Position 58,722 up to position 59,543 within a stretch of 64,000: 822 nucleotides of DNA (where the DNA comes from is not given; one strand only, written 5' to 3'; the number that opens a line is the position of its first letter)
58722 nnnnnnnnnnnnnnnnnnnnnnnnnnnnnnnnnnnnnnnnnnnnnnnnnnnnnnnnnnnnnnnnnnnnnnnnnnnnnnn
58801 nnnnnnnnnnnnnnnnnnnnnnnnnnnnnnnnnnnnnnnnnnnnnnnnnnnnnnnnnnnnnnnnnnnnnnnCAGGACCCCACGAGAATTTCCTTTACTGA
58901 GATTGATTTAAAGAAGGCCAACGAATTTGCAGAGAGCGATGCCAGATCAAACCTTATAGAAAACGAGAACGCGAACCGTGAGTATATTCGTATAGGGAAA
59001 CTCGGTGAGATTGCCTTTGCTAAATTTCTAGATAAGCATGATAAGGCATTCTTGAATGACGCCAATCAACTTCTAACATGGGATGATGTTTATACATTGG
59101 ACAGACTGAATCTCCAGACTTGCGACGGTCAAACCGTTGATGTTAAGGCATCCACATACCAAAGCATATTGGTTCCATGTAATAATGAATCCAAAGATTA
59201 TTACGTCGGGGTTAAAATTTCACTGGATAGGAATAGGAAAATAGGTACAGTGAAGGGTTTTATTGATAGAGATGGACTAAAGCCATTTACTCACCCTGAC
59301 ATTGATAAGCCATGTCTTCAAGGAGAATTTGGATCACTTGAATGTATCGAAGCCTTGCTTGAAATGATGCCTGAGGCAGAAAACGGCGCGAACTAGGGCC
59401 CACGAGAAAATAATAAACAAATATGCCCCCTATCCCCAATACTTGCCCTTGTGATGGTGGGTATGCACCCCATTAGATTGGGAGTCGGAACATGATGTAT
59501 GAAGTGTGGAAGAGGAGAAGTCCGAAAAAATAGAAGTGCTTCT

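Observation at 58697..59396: RpoB carries a C-terminal module that also exists as the C-terminus of a stand-alone TPR protein next to an EF-G paralog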

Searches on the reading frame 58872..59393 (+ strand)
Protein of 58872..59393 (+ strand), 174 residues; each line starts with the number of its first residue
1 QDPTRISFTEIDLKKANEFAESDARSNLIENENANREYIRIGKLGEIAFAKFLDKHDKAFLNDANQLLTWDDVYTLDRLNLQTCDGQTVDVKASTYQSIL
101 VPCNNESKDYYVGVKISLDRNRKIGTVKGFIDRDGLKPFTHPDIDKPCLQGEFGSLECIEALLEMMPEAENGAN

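Call 12: find_homologous_proteins(query=window:58872-59393:+, max_evalue=0.001)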
Query window:58872-59393:+ (174 aa): 13 proteins with E <= 0.001 among 56 candidates.
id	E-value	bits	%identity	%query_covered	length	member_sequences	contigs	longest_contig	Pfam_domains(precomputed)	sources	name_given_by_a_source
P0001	1.5e-70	254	73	100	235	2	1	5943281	PF13431.13,PF07719.24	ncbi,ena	-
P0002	2.3e-67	244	67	100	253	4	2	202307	PF07719.24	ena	-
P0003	1.4e-66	241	68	95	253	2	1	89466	PF07719.24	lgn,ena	-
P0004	1.5e-55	206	65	98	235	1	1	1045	PF07719.24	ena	-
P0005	2.9e-55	205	64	100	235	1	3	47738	-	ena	-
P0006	5.3e-53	197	60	100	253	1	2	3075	PF00515.35,PF07719.24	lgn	-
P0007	1.4e-52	196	63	98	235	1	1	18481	PF07719.24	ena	-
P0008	4.8e-51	191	58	100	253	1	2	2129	-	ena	-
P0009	4.2e-50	188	61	98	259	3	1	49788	-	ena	-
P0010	3.7e-48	182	56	100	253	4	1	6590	PF07719.24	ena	-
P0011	5.2e-48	181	60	98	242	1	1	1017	-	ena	-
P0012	1.5e-47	180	58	94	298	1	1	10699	-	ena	-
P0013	7.6e-36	141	62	74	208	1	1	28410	PF07719.24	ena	-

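Call 16: find_encoding_contigs(protein=P0001, flank=10000, max_places=4)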
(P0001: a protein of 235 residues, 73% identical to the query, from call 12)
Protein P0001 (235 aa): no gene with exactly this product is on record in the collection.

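Call 18: predict_structure(protein=window:58872-59393:+)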
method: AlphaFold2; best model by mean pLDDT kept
length: 174 residues; sequences in the alignment: 1
mean_pLDDT: 36.4   pTM: 0.28
mean pLDDT of the five models: 36.4, 36.1, 34.7, 31.4, 30.1
residues with pLDDT >= 90: 0; 70-90: 0; 50-70: 0; < 50: 174
segments of 3 or more residues with pLDDT < 50: 1-174
pLDDT, mean of each block of 10 residues (from residue 1): 25 36 34 33 43 41 40 38 36 32 34 37 36 37 36 43 40 24
secondary structure, 60 per line:
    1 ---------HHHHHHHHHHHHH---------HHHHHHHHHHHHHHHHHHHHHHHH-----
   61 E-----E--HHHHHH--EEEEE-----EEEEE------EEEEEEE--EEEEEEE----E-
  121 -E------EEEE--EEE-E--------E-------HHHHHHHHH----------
elements in order: H10-22 H32-55 H70-75 E78-82 E88-92 E99-105 E108-114 E129-132 E135-137 H156-164
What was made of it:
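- Tried and rejected: Single-sequence AF2 of the tail failed (pLDDT 36, call 18).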

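Call 20: find_encoding_contigs(protein=P0002, flank=10000, max_places=3)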
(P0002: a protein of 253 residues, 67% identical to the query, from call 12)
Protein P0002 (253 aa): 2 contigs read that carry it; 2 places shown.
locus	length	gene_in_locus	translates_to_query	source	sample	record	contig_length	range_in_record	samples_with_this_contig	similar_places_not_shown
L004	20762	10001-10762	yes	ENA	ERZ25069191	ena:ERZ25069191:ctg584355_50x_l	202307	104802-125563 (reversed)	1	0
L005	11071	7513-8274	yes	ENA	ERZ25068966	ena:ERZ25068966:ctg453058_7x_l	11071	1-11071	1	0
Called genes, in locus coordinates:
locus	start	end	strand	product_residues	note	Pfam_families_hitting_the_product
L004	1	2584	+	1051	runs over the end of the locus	PF08471:Ribonuc_red_2_N, PF02867:Ribonuc_red_lgC, PF12637:TSCPD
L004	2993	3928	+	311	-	-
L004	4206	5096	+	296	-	PF13565:HTH_32, PF13358:DDE_3 (weak)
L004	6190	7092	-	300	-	PF01925:TauE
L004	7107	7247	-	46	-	-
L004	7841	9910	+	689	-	PF00009:GTP_EFTU, PF01926:MMR_HSR1, PF22042:EF-G_D2, PF03144:GTP_EFTU_D2 (weak), PF14492:EFG_III, PF03764:EFG_IV, PF00679:EFG_C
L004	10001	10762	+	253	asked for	PF07719:TPR_2 (faint)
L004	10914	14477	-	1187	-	PF02463:SMC_N, PF13175:AAA_15, PF13304:AAA_21 (faint), PF24161:CCDC39 (faint), PF06470:SMC_hinge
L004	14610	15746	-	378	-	PF08331:QueG_DUF1730, PF00037:Fer4 (faint), PF13484:Fer4_16, PF13646:HEAT_2, PF03130:HEAT_PBS (faint)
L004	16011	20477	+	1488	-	PF04563:RNA_pol_Rpb2_1, PF04561:RNA_pol_Rpb2_2, PF04565:RNA_pol_Rpb2_3, PF10385:RNA_pol_Rpb2_45, PF00562:RNA_pol_Rpb2_6, PF04560:RNA_pol_Rpb2_7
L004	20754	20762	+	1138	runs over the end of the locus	PF04997:RNA_pol_Rpb1_1, PF00623:RNA_pol_Rpb1_2, PF04983:RNA_pol_Rpb1_3, PF05000:RNA_pol_Rpb1_4, PF04998:RNA_pol_Rpb1_5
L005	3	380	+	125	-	?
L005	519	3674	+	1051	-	PF08471:Ribonuc_red_2_N, PF02867:Ribonuc_red_lgC, PF12637:TSCPD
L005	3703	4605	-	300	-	PF01925:TauE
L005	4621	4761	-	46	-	-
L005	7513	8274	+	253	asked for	PF07719:TPR_2 (faint)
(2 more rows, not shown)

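Call 24: search_protein_families(library=pfam, proteins=[P0012, P0002], max_evalue=5)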
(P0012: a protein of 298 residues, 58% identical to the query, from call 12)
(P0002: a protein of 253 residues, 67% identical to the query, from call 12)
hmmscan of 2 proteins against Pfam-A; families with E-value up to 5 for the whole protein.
P0012 (298 aa): 0 families

P0002 (253 aa): 9 families
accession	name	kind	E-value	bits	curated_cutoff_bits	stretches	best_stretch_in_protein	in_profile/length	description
PF07719.23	TPR_2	-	8.7e-06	25.9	27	2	5-36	2-33/34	Tetratricopeptide repeat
PF13431.12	TPR_17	-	6.7e-05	23.3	24.4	2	3-24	12-33/34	Tetratricopeptide repeat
PF13181.12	TPR_8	-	0.00039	20.8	25.7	1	5-31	2-28/34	Tetratricopeptide repeat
PF00515.34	TPR_1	-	0.00076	19.6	27.8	1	6-36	3-33/34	Tetratricopeptide repeat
PF07721.20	TPR_4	-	0.005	17.8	27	0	7-24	4-21/26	Tetratricopeptide repeat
PF13432.12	TPR_16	-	0.13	13.2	32.7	1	8-56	1-49/65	Tetratricopeptide repeat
PF13414.12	TPR_11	-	0.17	12.1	26.8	1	34-50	24-40/42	TPR repeat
PF13174.12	TPR_6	-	0.81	10.9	26.3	0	39-61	1-23/33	Tetratricopeptide repeat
PF04010.18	DUF357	-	3.1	8.3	29.4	1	5-27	35-57/73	Protein of unknown function (DUF357)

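Call 28: search_solved_structures(query=A3, max_evalue=10, show_alignments=3)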
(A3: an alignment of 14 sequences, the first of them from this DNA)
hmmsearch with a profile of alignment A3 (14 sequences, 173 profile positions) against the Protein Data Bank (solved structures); distinct sequences matched with E-value up to 10: 1.
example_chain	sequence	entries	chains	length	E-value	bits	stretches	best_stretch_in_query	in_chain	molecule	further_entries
7wjg_A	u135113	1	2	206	0.92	12.4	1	116-160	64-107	Putative transcriptional regulator (GntR family)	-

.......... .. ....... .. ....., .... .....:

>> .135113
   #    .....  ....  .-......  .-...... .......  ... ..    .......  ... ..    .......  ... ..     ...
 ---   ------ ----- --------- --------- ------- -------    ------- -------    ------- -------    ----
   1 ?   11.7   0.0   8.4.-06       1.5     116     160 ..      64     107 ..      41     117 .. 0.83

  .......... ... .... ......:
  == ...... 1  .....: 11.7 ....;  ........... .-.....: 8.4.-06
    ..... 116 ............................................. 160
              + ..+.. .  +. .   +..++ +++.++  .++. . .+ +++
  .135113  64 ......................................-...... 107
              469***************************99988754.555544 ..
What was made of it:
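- Tried and rejected: A PDB profile search by sequence found nothing (call 28).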

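Call 29: search_protein_families(library=phrogs, proteins=[window:58872-59393:+, P0002, P0012], max_evalue=1)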
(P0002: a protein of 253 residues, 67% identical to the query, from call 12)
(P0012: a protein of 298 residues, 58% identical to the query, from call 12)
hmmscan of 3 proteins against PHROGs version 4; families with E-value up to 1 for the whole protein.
window:58872-59393:+ (174 aa): 4 families
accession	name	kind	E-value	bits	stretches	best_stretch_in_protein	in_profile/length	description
phrog_29516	-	unknown function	0.0045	17.5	1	77-129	115-169/272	-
phrog_35225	-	unknown function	0.1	13.3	1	82-119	66-102/155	-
phrog_18072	-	unknown function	0.17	12.1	1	19-86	9-70/335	-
phrog_6905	-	unknown function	0.42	11.8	1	47-133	18-96/109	-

P0002 (253 aa): 2 families
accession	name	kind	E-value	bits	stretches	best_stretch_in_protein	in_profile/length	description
phrog_7590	-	unknown function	0.062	14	1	6-57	91-142/234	-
phrog_35225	-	unknown function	0.26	12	0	142-205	52-106/155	-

P0012 (298 aa): 1 family
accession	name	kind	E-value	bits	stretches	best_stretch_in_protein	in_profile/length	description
phrog_7750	-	unknown function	0.39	11.1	1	197-250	123-174/222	-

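Call 30: find_related_loci(query=A3, collection=genome_contigs, flank=10000)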
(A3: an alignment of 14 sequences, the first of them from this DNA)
Query A3 (174 aa) in genome_contigs; peptide patterns used: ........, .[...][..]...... (x = any residue, [..] = any of these).
114 stretches matched a pattern; 2 encode a relative of the query (tblastn E <= 1e-3); 2 distinct loci.
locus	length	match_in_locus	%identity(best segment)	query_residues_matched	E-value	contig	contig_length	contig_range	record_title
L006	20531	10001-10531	37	4-170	2e-28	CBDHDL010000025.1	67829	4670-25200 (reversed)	MAG: Candidatus Poribacteria bacterium isolate 20da9595-a677-4a4b-9313-254fbc54331e genome assembly, contig: contig_25,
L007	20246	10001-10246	35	41-117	5e-8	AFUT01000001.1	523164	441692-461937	Streptococcus infantis SK970 ctg1129914002308, whole genome shotgun sequence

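Call 34: search_protein_families(library=pfam, proteins=[L006:9054-10022:+, L006:9995-10531:+, L007:9848-10429:+, L007:10792-11286:+, L007:11313-12389:+, L007:12392-13483:+, L006:13640-15253:+, L006:12152-13315:-], max_evalue=0.01)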
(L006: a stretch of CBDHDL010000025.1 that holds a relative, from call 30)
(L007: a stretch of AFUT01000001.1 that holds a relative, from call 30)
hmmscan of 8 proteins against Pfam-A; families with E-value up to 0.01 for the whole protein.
L006:9054-10022:+ (323 aa): 1 family
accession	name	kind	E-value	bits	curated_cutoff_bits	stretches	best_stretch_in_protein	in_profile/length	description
PF01555.25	N6_N4_Mtase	-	2.8e-41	142.3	26.7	1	77-309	1-220/221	DNA methylase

L006:9995-10531:+ (179 aa): 1 family
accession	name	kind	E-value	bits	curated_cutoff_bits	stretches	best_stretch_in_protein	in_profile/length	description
PF08852.17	DUF1822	-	0.0022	17.5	25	1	117-173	105-158/370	Protein of unknown function (DUF1822)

L007:9848-10429:+ (194 aa): 0 families

L007:10792-11286:+ (165 aa): 3 families
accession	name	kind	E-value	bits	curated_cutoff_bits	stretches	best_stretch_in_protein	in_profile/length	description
PF02384.22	N6_Mtase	-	0.0001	22.2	20.4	1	56-132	14-65/311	N-6 DNA Methylase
PF01170.24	UPF0020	-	0.00055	20.1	22.3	1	115-149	30-64/197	RMKL-like, methyltransferase domain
PF20473.4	MmeI_Mtase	-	0.0021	17.7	27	1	111-131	17-37/259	MmeI, DNA-methyltransferase domain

L007:11313-12389:+ (359 aa): 1 family
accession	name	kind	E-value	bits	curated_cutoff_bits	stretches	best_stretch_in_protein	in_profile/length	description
PF07669.17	Eco57I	-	1.3e-12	48.6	25.3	1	20-116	53-162/171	Eco57I restriction-modification methylase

L007:12392-13483:+ (364 aa): 1 family
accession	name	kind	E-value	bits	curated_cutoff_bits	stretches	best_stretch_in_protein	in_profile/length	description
PF00145.23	DNA_methylase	-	1.5e-74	251.8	22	1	1-352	1-316/324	C-5 cytosine-specific DNA methylase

L006:13640-15253:+ (538 aa): 2 families
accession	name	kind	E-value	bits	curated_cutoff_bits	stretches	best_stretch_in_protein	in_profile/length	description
PF01555.25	N6_N4_Mtase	-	3.8e-35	122.3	26.7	1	62-381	1-218/221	DNA methylase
PF03602.21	Cons_hypoth95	-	2.2e-05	24.7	24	0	49-102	102-151/182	Conserved hypothetical protein 95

L006:12152-13315:- (387 aa): 1 family
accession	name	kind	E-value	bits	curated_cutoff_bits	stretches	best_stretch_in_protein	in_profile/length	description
PF04326.19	SLFN_AlbA_2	-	5e-14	53.3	25.3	1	32-143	5-114/118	Schlafen, AlbA_2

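Call 36: search_protein_representatives(alignment_id=A3)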
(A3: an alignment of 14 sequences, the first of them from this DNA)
Query: 14 sequences, 173 profile positions. Proteins with E-value up to 0.001 (for the whole library): 66; up to 1e-10: 23; up to 1e-30: 3. The best 66 are listed.
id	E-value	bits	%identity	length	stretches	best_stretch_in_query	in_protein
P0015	7.3e-88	309.0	-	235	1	1-173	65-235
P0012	1.7e-83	294.8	-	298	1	3-171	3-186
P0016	4.1e-44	166.6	-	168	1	5-173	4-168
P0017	3.8e-25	104.8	-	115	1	1-110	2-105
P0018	6.6e-23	97.5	-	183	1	5-164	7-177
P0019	3.8e-21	91.8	-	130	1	40-122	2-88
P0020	1.4e-19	86.7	-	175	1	5-167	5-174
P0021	9.0e-18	80.8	-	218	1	3-168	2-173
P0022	9.8e-16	74.2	-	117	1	40-111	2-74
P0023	1.2e-15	73.8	-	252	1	2-167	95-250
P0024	1.3e-15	73.7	-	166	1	4-121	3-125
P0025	3.6e-15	72.3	-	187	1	5-167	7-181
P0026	1.5e-14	70.4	-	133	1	4-94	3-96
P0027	1.9e-14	70.0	-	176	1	8-168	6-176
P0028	3.2e-14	69.2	-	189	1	33-167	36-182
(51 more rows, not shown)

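Call 45: predict_structure(alignment_id=A5)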
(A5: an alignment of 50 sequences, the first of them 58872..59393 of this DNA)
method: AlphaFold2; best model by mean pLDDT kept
length: 174 residues; sequences in the alignment: 50
mean_pLDDT: 92.8   pTM: 0.89
mean pLDDT of the five models: 92.8, 92.0, 91.3, 90.8, 90.6
residues with pLDDT >= 90: 142; 70-90: 21; 50-70: 10; < 50: 1
segments of 3 or more residues with pLDDT < 50: none
pLDDT, mean of each block of 10 residues (from residue 1): 92 97 82 84 98 97 96 96 97 96 90 96 96 96 89 98 96 51
secondary structure, 60 per line:
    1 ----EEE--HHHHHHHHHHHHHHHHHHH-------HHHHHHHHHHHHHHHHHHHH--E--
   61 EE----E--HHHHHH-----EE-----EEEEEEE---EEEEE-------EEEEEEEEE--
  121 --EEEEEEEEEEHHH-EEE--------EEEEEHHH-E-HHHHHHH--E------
elements in order: E5-7 H10-28 H36-55 H70-75 E88-94 E98-102 E110-118 E123-132 E137-139 E148-152 H159-165
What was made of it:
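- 58871..59396 (+): Coding part of the inserted cassette: the X domain (PD-(D/E)xK restriction-endonuclease fold; RpoB residues 1533-1706) with the cassette's own stop codon at 59394-59396. AF2 pLDDT 92.8 (call 45).
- On PD-(D/E)xK (restriction-endonuclease-like) fold superfamily: AF2 model pLDDT 92.8 (call 45).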

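Call 55: find_encoding_contigs(protein=P0003, flank=10000, max_places=2)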
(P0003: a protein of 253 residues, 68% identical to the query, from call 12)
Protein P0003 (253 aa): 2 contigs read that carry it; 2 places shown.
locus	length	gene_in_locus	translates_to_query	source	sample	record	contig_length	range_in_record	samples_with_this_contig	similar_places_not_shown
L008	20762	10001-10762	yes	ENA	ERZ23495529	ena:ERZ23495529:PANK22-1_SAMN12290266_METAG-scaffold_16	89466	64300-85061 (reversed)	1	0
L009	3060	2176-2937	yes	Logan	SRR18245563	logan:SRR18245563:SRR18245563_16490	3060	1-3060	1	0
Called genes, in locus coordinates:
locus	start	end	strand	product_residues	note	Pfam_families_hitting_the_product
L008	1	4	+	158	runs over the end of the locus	PF02700:PurS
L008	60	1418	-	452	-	PF01554:MatE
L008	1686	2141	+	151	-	PF22811:Zn_ribbon_NrdR, PF03477:ATP-cone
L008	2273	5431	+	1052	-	PF08471:Ribonuc_red_2_N, PF02867:Ribonuc_red_lgC, PF12637:TSCPD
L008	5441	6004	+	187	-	PF01966:HD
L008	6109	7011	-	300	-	PF01925:TauE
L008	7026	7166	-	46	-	-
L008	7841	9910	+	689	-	PF00009:GTP_EFTU, PF01926:MMR_HSR1, PF22042:EF-G_D2, PF03144:GTP_EFTU_D2 (weak), PF14492:EFG_III, PF03764:EFG_IV, PF00679:EFG_C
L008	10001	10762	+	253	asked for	PF07719:TPR_2 (faint)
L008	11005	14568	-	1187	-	PF02463:SMC_N, PF13175:AAA_15, PF13304:AAA_21 (faint), PF24161:CCDC39 (faint), PF17675:APG6_N (faint), PF06470:SMC_hinge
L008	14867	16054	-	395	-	PF08331:QueG_DUF1730, PF00037:Fer4 (faint), PF13484:Fer4_16, PF03130:HEAT_PBS (faint), PF13646:HEAT_2, PF02985:HEAT (faint), PF13513:HEAT_EZ (weak)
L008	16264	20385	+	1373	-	PF04563:RNA_pol_Rpb2_1, PF04561:RNA_pol_Rpb2_2, PF04565:RNA_pol_Rpb2_3, PF10385:RNA_pol_Rpb2_45, PF00562:RNA_pol_Rpb2_6, PF04560:RNA_pol_Rpb2_7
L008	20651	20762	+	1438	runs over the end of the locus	PF04997:RNA_pol_Rpb1_1, PF00623:RNA_pol_Rpb1_2, PF04983:RNA_pol_Rpb1_3, PF05000:RNA_pol_Rpb1_4, PF04998:RNA_pol_Rpb1_5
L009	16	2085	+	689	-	PF00009:GTP_EFTU, PF01926:MMR_HSR1, PF22042:EF-G_D2, PF03144:GTP_EFTU_D2 (weak), PF14492:EFG_III, PF03764:EFG_IV, PF00679:EFG_C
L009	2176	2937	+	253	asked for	PF07719:TPR_2 (faint)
